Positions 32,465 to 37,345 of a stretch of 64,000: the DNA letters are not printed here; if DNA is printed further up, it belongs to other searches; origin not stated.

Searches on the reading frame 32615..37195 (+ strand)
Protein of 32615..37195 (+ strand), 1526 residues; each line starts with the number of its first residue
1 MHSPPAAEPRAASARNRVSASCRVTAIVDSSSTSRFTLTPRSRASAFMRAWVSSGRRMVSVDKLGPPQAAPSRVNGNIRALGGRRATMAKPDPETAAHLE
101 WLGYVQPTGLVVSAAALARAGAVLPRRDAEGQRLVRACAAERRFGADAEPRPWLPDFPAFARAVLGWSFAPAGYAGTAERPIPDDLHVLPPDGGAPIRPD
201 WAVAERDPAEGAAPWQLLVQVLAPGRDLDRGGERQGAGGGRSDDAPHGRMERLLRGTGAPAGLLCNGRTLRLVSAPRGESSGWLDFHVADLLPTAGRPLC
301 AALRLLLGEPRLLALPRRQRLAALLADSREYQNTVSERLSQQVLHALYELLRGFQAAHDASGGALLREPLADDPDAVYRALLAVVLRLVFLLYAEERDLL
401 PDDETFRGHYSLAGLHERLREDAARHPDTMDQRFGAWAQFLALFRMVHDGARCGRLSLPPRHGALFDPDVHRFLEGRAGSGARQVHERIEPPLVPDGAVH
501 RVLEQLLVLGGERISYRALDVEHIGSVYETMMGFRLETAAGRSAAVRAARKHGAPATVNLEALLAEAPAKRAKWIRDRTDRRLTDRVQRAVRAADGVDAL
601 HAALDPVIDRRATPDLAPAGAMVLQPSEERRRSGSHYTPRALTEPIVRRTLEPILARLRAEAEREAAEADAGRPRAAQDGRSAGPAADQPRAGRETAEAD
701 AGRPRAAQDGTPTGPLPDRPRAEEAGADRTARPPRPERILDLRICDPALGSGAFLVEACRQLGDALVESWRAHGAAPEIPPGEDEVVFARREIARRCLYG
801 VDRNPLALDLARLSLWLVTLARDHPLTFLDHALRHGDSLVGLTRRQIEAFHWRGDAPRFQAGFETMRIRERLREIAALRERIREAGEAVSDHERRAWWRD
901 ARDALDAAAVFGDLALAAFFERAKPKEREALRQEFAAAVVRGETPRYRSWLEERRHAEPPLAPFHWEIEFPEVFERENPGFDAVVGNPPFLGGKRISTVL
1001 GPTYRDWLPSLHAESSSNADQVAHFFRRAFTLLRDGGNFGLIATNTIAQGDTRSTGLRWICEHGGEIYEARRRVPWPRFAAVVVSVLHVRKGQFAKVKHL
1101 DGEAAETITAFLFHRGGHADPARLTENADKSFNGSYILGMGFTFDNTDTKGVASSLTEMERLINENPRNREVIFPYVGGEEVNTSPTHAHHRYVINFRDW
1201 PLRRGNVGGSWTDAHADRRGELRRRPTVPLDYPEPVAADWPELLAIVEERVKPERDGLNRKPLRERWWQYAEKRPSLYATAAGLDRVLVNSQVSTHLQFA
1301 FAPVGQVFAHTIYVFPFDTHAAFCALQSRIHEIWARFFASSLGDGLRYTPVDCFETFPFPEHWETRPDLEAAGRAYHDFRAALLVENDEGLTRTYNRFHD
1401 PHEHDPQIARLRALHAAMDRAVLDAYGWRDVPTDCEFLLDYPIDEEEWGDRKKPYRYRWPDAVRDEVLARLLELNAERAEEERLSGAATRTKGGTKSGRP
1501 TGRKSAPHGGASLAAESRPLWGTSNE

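Call 51: search_protein_families(library=padloc, proteins=[window:32615-37195:+], max_evalue=0.00001)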
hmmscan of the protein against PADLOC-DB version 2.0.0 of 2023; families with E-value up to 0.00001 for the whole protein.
window:32615-37195:+ (1526 aa): 27 families (the best 25 are shown)
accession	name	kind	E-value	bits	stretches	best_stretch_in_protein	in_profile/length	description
PDLC02643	DrmMI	-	0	1282.3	2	727-1502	587-1336/1347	DrmMI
PDLC02640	DrmMI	-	1.4e-295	981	3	92-643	4-542/1015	DrmMI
PDLC02638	DrmMI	-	7.2e-232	770.4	2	95-662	4-583/935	DrmMI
PDLC02639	DrmMI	-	1.1e-223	743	3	955-1198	557-798/803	DrmMI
PDLC02644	DrmMI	-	4.8e-164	545.8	2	962-1500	363-890/988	DrmMI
PDLC03618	REase_MTase_IIG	-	2.6e-159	530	3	736-1204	589-1079/1429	Type IIG restriction enzyme-methyltransferase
PDLC02646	DrmMI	-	2.7e-123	410.8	3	962-1199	264-501/792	DrmMI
PDLC02645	DrmMI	-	5.8e-91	303.9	2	182-662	96-578/772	DrmMI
PDLC03627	REase_MTase_IIG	-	3.1e-67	225.2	3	1235-1483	795-1029/1136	Type IIG restriction enzyme-methyltransferase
PDLC03599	REase_MTase_IIG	-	1.3e-55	186.7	1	978-1440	467-920/959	Type IIG restriction enzyme-methyltransferase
PDLC03622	REase_MTase_IIG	-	1.1e-46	156.9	3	252-544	3-302/1524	Type IIG restriction enzyme-methyltransferase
PDLC02642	DrmMI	-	1.9e-40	136.9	1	248-532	149-432/594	DrmMI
PDLC02626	DrmD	-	2.5e-28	97.2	1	1314-1504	5-189/276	DrmD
PDLC03598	REase_MTase_IIG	-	2.7e-24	83.2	2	1292-1436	760-895/912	Type IIG restriction enzyme-methyltransferase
PDLC03629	REase_MTase_IIG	-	9.7e-24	81.2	2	739-841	433-535/1182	Type IIG restriction enzyme-methyltransferase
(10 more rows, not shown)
